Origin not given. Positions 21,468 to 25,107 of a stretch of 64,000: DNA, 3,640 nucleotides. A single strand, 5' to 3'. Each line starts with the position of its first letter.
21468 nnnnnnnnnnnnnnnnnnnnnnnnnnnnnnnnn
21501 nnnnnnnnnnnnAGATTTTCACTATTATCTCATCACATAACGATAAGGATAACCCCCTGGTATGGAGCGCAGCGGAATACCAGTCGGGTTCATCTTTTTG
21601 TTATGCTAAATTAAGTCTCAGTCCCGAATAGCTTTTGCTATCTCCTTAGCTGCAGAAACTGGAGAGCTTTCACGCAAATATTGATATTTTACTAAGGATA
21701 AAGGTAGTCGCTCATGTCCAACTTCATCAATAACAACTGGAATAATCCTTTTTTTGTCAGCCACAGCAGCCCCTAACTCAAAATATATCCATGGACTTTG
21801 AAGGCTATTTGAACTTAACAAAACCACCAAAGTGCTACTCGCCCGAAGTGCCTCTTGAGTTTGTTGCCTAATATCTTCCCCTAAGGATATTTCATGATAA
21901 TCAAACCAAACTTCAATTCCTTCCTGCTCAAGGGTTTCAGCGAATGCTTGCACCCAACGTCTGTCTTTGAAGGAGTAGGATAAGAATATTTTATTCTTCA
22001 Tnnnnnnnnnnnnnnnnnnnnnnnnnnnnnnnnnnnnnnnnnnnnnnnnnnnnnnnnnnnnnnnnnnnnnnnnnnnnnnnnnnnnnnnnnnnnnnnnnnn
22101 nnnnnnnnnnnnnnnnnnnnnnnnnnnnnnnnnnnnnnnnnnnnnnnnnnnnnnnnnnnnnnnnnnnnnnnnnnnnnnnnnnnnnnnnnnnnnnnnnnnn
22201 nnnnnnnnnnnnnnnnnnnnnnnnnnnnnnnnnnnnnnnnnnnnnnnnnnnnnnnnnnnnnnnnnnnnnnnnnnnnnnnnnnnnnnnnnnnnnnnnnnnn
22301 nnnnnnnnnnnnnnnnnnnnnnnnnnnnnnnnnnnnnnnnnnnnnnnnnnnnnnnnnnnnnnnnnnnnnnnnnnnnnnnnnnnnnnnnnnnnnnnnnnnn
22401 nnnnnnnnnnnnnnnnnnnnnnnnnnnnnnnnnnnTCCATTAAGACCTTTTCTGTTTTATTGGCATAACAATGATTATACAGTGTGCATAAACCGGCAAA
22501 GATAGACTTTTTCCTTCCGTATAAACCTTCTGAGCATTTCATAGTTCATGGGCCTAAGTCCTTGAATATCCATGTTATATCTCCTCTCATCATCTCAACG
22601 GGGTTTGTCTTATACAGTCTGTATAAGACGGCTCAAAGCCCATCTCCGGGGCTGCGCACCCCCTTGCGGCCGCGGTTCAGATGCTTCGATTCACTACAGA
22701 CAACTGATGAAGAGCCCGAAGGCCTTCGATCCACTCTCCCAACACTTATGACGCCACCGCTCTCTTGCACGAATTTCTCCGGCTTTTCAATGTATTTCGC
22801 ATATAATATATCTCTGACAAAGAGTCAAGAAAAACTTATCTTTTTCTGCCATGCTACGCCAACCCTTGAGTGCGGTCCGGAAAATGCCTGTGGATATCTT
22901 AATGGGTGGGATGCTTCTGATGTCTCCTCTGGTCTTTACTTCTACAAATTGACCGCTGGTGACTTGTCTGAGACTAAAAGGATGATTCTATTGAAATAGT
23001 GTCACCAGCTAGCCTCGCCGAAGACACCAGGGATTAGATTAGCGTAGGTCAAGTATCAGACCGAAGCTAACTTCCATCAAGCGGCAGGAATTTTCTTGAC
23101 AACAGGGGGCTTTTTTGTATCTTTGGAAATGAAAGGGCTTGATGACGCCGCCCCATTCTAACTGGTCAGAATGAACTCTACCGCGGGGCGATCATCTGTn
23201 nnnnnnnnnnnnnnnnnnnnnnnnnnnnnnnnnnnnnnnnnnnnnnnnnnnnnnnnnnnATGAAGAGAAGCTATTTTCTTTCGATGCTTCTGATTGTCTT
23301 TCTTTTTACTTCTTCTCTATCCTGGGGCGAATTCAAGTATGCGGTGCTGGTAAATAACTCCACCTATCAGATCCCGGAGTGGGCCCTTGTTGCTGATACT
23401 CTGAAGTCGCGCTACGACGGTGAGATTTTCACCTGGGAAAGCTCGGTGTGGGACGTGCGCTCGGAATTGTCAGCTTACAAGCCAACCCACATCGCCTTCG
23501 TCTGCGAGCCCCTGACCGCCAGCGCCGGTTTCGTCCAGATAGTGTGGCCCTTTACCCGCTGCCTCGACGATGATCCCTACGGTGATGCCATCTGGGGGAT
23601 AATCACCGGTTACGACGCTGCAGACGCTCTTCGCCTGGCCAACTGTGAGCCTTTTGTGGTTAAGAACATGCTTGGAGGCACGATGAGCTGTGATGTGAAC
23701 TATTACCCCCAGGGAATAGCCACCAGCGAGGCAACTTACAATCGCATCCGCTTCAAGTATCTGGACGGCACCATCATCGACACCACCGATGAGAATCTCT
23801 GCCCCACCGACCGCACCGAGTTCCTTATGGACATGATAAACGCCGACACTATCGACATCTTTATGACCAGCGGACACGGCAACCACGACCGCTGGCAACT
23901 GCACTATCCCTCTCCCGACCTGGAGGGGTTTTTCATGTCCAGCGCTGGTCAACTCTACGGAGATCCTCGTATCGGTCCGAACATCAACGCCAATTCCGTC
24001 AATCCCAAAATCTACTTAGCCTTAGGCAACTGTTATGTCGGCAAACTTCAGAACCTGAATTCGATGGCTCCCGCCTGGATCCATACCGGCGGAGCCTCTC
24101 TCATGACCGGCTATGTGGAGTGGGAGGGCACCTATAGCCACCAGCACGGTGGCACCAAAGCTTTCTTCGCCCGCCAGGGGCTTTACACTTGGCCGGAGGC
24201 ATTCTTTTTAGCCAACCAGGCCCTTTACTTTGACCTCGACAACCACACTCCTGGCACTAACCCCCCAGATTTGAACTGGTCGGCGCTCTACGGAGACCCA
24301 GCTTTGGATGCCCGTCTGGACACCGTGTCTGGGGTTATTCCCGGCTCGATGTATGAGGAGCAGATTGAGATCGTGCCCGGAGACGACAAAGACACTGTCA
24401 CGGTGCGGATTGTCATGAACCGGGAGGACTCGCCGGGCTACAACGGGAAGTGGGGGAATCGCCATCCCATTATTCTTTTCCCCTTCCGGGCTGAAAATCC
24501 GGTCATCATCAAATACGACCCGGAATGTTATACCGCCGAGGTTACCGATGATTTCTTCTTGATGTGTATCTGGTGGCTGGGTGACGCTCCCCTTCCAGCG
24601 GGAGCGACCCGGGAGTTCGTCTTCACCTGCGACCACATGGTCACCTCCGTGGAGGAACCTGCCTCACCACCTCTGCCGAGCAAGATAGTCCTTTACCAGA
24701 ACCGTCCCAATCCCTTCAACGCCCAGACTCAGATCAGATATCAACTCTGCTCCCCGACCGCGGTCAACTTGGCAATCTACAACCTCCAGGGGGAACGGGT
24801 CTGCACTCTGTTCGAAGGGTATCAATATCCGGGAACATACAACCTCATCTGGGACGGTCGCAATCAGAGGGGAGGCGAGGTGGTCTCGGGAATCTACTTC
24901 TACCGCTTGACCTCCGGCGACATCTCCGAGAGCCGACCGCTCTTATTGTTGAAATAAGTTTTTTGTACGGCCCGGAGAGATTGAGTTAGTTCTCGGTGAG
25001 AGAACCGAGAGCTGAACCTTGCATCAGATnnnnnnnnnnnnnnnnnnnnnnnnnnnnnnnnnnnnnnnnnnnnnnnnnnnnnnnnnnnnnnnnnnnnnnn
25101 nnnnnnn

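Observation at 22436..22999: Island edge: promoter, an 11-bp perfect inverted repeat, a GC-rich stem region, and a low-GC orphan CTD remnant. The TIR cassette may have arrived by recombination within T9SS cargo genes.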

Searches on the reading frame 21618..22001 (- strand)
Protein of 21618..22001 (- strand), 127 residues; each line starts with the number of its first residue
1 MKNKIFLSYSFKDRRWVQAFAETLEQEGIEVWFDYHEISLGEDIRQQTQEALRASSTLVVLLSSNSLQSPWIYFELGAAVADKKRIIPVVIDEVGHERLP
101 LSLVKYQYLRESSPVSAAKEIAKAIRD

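Call 8: search_protein_families(library=pfam, proteins=[window:21618-22001:-], max_evalue=0.01)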
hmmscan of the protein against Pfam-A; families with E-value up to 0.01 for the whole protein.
window:21618-22001:- (127 aa): 6 families
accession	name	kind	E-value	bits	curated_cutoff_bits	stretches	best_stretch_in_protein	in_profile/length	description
PF13676.11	TIR_2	-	2.9e-26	92.8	28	1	5-110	1-109/122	TIR domain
PF01582.25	TIR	-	1.1e-10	42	21.3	1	14-85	14-86/179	TIR domain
PF08937.16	ThsB_TIR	-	2.7e-08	34.6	21.2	1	6-93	1-97/100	Thoeris protein ThsB, TIR-like domain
PF08357.16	SEFIR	-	3.7e-05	24.5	23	1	4-64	2-68/150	SEFIR domain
PF05014.21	Nuc_deoxyrib_tr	-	0.00013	22.5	28.8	1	10-92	10-99/117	Nucleoside 2-deoxyribosyltransferase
PF15891.11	Nuc_deoxyri_tr2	-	0.0094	16.7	30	0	3-89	2-101/105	Nucleoside 2-deoxyribosyltransferase like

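Call 9: search_protein_families(library=padloc, proteins=[window:21618-22001:-], max_evalue=0.01)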
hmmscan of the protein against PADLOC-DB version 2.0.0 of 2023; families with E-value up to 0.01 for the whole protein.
window:21618-22001:- (127 aa): 29 families (the best 25 are shown)
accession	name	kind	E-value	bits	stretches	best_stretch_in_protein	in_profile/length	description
PDLC05062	PDC-S66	-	7.3e-16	56.4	1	4-86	150-237/282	-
PDLC03957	bSEFIR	-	3.4e-13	48.2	1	1-63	35-101/412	-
PDLC02012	SAVED5--SAVED_TIR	-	4.5e-13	47.1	1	3-78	14-90/404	-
PDLC00436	ThsB1|ThsB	-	7e-12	43.2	1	2-84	35-121/183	TIR-like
PDLC00419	ThsB1|ThsB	-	3.2e-09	34.8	1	3-85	28-114/165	TIR-like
PDLC00426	ThsB1|ThsB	-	4.8e-09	34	1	4-102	239-344/352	TIR-like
PDLC00422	ThsB1|ThsB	-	6.3e-09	33.6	1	4-83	42-127/194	TIR-like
PDLC00425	ThsB1|ThsB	-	2.9e-08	31.2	1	4-113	253-369/389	TIR-like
PDLC02421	Aga_TIR-PNTD1-PNTD2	-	6.6e-08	30.1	1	1-108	2-114/430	Class I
PDLC02403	Aga_TIR-PNTD1-PNTD2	-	1.3e-07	29.1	1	1-109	1-114/443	Class I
PDLC00431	ThsB1|ThsB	-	1.5e-07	29.9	1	1-97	1-105/162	TIR-like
PDLC03825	spbK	-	2.5e-07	28.5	1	3-83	149-235/308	-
PDLC00417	ThsB1|ThsB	-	2.7e-07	28.4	1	5-89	169-259/303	TIR-like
PDLC00430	ThsB1|ThsB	-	2e-06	25.5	1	2-34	64-97/269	TIR-like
PDLC04688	PDC-M50B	-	2.7e-06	25.7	1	41-96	50-105/162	-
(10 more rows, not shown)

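Call 39: search_protein_families(library=ncbifam, proteins=[window:21618-22001:-], max_evalue=0.001)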
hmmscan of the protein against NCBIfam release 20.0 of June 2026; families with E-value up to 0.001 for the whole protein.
window:21618-22001:- (127 aa): 3 families
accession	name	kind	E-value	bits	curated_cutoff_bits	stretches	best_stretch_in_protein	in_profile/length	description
NF042941.1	Retron_TIR_antiphage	equivalog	6.7e-12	44.9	600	1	4-100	341-445/464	TIR domain-containing anti-phage reverse transcriptase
NF058526.1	Thoeris_type3_ThcB4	equivalog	1.2e-08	34.2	220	1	3-111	128-236/375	Thoeris type III anti-phage system protein ThcB4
NF040588.1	FxsC_Nterm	equivalog_domain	0.00022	21.2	130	1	32-112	49-140/182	TIR-like protein FxsC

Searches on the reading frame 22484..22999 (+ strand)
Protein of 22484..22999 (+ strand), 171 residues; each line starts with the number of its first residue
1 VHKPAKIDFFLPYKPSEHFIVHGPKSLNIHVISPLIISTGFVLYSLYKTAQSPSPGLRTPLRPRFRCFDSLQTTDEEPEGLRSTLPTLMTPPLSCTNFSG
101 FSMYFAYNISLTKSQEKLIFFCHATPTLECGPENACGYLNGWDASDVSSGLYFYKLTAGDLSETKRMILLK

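Call 8: search_protein_families(library=pfam, proteins=[window:22484-22999:+], max_evalue=0.01)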
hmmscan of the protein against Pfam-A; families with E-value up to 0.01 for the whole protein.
window:22484-22999:+ (171 aa): 1 family
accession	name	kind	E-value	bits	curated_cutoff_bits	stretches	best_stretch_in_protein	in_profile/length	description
PF12742.12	Gryzun-like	-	0.0075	16.7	21.3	0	7-33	5-31/56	Gryzun, putative Golgi trafficking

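Call 9: search_protein_families(library=padloc, proteins=[window:22484-22999:+], max_evalue=0.01)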
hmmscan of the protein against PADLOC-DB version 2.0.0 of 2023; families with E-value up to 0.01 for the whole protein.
window:22484-22999:+ (171 aa): 0 families

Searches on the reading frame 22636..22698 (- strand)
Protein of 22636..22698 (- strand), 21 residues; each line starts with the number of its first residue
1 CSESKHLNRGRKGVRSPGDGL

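Call 44: search_protein_families(library=ncbifam, proteins=[window:22636-22698:-], max_evalue=10)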
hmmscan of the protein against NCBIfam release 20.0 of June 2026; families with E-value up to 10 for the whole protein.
seq(21 aa): 0 families

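Call 45: search_protein_families(library=pfam, proteins=[window:22636-22698:-], max_evalue=10)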
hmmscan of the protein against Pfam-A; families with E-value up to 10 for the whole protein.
seq(21 aa): 0 families

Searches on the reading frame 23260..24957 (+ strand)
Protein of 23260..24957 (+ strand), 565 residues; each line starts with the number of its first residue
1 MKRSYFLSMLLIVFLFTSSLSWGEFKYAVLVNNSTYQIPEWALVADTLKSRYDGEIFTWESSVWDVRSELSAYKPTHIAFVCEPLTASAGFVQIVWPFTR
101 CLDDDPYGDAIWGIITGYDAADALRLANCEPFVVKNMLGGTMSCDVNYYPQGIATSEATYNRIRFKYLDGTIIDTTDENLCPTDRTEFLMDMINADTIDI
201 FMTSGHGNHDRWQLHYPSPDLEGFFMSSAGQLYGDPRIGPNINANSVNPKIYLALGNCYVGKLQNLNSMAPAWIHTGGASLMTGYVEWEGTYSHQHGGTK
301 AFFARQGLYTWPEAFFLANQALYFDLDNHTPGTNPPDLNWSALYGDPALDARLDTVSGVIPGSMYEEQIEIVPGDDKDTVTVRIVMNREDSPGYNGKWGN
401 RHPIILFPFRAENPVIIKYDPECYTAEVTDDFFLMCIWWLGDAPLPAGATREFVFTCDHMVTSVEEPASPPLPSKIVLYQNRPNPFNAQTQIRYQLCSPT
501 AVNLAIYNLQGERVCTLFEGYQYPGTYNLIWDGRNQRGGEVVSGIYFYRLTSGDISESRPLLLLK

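Call 8: search_protein_families(library=pfam, proteins=[window:23260-24957:+], max_evalue=0.01)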
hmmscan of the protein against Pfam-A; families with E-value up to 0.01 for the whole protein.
window:23260-24957:+ (565 aa): 3 families
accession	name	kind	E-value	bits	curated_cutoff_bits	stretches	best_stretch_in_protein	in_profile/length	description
PF13860.13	FlgD_ig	-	9.7e-07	29.1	27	1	490-551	12-74/79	FlgD Ig-like domain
PF13585.12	CHU_C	-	0.00097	19.7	27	1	500-552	27-72/86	CHU_C Type IX secretion signal domain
PF18962.6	Por_Secre_tail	-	0.0083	16.8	27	0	483-554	3-66/75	Secretion system C-terminal sorting domain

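Call 33: find_related_loci(query=window:23260-24957:+, collection=metagenome_contigs, flank=10000)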
Query window:23260-24957:+ (565 aa) in metagenome_contigs; peptide patterns used: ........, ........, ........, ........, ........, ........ (x = any residue, [..] = any of these).
59 stretches matched a pattern; 31 encode a relative of the query (tblastn E <= 1e-3); 31 distinct loci.
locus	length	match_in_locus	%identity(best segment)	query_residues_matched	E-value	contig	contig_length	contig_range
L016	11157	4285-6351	95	1-565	0e+0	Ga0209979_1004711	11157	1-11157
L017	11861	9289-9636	46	457-565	1e-23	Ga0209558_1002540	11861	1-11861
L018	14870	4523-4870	46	457-565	1e-23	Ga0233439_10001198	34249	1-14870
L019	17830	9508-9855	44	457-565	5e-23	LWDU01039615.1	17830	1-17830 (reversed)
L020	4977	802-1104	46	465-565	2e-22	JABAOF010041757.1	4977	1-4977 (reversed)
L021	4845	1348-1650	43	464-565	7e-20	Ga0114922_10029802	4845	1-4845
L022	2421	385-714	43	449-565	3e-19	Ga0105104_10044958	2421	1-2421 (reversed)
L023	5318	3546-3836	41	472-565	2e-18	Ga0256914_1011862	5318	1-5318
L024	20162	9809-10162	37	439-565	3e-18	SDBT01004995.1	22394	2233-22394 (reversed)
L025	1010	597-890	43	468-565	8e-19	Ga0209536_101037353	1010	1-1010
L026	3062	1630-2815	46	472-565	5e-18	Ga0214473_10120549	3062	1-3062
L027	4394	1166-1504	39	461-565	8e-18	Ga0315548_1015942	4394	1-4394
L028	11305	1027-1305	42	473-565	2e-17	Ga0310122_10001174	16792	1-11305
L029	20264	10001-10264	42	473-565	1e-16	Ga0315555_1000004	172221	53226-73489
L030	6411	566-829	42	473-565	1e-16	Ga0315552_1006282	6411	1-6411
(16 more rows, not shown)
